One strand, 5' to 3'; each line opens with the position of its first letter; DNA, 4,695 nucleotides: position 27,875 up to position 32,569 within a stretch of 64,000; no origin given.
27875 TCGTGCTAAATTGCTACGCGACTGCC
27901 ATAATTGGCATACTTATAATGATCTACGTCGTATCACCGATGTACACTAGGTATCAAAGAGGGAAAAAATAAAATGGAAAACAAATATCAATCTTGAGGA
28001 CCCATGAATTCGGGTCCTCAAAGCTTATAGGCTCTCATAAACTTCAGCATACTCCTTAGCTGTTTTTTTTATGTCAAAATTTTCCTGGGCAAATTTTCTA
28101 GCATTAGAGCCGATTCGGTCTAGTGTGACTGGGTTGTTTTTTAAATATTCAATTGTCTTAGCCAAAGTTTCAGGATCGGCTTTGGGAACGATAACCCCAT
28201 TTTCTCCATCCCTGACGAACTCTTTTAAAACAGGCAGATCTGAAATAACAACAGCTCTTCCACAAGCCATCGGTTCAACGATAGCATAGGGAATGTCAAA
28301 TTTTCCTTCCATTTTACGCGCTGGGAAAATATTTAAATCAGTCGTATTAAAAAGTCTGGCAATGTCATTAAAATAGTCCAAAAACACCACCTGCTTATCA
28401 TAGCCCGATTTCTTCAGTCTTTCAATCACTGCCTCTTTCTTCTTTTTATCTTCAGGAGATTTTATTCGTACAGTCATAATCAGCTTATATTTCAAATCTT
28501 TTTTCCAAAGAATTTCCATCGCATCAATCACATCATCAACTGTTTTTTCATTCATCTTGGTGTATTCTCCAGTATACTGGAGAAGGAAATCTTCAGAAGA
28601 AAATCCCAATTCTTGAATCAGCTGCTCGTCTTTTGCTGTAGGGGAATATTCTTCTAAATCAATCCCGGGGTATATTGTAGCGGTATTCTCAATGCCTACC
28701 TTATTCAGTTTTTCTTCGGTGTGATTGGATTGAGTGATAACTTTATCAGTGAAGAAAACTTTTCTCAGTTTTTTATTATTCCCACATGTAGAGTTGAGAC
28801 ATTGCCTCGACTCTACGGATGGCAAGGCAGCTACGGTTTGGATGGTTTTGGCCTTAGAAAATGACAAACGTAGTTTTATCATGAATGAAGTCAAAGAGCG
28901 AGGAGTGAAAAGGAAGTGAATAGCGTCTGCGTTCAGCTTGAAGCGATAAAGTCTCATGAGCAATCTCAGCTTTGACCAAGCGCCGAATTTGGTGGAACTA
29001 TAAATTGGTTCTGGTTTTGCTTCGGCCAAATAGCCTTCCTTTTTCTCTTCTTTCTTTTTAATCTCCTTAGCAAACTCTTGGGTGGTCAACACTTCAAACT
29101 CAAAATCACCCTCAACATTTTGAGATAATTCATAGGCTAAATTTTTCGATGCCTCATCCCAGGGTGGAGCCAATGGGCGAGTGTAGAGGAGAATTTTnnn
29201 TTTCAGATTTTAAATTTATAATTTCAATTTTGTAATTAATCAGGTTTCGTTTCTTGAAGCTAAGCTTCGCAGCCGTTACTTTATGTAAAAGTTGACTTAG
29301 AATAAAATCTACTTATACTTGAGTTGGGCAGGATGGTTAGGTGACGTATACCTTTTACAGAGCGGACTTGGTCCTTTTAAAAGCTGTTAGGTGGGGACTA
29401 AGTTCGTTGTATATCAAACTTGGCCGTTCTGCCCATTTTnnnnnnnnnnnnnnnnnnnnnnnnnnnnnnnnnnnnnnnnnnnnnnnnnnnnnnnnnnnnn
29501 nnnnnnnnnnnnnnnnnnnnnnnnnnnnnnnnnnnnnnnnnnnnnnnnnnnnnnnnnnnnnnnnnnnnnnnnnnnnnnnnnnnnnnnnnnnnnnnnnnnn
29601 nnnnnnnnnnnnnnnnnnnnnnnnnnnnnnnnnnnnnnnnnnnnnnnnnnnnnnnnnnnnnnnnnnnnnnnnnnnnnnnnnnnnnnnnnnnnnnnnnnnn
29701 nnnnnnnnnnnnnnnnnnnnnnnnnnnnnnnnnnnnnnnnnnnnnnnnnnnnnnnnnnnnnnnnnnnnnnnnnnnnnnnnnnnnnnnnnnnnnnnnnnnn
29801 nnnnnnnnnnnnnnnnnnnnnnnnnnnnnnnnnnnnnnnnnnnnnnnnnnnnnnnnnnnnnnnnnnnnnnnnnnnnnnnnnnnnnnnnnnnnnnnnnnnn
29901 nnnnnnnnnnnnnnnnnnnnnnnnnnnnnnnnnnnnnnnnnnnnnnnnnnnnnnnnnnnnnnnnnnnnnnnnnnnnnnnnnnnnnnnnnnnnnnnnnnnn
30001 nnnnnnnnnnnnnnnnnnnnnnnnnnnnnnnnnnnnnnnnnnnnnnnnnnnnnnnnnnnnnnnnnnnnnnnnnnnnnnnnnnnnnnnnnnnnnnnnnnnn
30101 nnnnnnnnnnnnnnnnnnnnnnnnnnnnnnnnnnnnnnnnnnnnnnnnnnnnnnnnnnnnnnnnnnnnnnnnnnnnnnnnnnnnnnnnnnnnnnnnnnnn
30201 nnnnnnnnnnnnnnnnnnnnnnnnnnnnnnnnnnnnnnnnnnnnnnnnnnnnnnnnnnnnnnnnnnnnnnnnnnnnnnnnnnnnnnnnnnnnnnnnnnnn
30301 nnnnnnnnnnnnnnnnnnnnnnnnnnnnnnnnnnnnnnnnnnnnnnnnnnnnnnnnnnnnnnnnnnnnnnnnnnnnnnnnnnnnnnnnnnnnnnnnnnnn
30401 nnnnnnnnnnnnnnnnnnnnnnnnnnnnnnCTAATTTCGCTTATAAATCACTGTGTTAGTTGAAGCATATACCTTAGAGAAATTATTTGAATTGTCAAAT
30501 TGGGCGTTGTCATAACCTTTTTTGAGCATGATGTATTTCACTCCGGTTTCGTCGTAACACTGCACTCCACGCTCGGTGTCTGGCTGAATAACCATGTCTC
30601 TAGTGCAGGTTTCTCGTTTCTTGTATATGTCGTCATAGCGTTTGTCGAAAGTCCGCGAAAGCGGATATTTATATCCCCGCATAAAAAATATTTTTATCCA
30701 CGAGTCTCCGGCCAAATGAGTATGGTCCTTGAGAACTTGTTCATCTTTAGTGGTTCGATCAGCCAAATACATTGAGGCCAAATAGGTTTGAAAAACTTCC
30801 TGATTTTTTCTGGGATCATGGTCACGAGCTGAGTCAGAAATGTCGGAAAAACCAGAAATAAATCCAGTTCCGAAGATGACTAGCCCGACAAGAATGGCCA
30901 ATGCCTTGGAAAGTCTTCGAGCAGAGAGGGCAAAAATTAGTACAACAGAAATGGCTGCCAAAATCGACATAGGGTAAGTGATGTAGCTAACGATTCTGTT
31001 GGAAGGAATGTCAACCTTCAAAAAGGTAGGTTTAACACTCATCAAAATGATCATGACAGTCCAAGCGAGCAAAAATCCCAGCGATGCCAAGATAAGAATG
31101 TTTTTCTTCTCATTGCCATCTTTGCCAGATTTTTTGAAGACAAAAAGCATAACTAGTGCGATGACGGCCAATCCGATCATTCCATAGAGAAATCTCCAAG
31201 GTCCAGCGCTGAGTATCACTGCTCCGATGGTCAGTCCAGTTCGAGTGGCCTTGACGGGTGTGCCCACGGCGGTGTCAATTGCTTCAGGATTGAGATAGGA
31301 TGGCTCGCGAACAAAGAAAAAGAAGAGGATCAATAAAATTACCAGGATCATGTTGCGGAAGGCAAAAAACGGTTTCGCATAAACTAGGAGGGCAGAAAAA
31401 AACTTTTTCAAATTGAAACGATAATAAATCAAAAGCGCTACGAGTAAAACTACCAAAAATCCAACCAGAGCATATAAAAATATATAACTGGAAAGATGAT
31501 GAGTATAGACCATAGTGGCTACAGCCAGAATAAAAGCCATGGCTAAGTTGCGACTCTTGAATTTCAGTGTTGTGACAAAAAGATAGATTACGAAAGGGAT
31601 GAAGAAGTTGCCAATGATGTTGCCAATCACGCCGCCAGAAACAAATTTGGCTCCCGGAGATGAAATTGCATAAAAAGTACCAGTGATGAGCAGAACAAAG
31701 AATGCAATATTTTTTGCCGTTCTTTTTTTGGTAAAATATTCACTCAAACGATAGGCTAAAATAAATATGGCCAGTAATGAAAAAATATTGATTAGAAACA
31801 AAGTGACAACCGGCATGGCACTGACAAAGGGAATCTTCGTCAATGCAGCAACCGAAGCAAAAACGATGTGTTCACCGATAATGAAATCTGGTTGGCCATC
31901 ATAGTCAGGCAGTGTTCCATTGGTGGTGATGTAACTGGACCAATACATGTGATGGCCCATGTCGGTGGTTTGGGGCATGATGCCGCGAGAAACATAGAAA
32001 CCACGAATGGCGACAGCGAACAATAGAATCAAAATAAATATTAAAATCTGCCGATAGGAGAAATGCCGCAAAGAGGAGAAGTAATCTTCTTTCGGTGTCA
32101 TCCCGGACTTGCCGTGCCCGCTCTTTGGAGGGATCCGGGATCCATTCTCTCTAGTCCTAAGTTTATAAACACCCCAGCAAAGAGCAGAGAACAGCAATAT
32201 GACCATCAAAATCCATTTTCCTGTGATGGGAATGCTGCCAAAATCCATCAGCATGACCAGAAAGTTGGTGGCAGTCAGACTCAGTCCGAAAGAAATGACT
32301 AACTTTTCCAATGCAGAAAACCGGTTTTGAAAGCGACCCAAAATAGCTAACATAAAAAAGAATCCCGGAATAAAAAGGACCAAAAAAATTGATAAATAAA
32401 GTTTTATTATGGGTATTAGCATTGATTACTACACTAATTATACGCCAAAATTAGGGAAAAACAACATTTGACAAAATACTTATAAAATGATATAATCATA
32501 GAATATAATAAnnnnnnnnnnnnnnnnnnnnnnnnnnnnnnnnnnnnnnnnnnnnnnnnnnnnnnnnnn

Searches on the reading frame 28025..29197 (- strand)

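Call 23: search_protein_families(library=pfam, proteins=[window:28025-29197:-], max_evalue=0.001)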
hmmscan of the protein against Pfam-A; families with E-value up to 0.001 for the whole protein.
window:28025-29197:- (390 aa): 4 families
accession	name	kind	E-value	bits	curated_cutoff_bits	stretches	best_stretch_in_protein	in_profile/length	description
PF00534.26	Glycos_transf_1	-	5e-23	81.9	26.4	1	191-368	3-171/172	Glycosyl transferases group 1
PF13692.12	Glyco_trans_1_4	-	5.1e-22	79.1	27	1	206-353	4-140/142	Glycosyl transferases group 1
PF13524.12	Glyco_trans_1_2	-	1.8e-07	31.7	25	1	277-383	38-142/144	Glycosyl transferase-like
PF13439.12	Glyco_transf_4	-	2.8e-05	24.7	28.5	1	24-183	11-170/170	Glycosyltransferase Family 4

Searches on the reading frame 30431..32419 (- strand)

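Call 23: search_protein_families(library=pfam, proteins=[window:30431-32419:-], max_evalue=0.001)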
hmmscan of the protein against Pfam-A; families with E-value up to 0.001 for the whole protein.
window:30431-32419:- (662 aa): 1 family
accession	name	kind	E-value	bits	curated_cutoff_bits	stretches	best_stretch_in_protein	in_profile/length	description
PF07760.16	DUF1616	-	0.00045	19.9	31.6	1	4-84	21-112/307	Protein of unknown function (DUF1616)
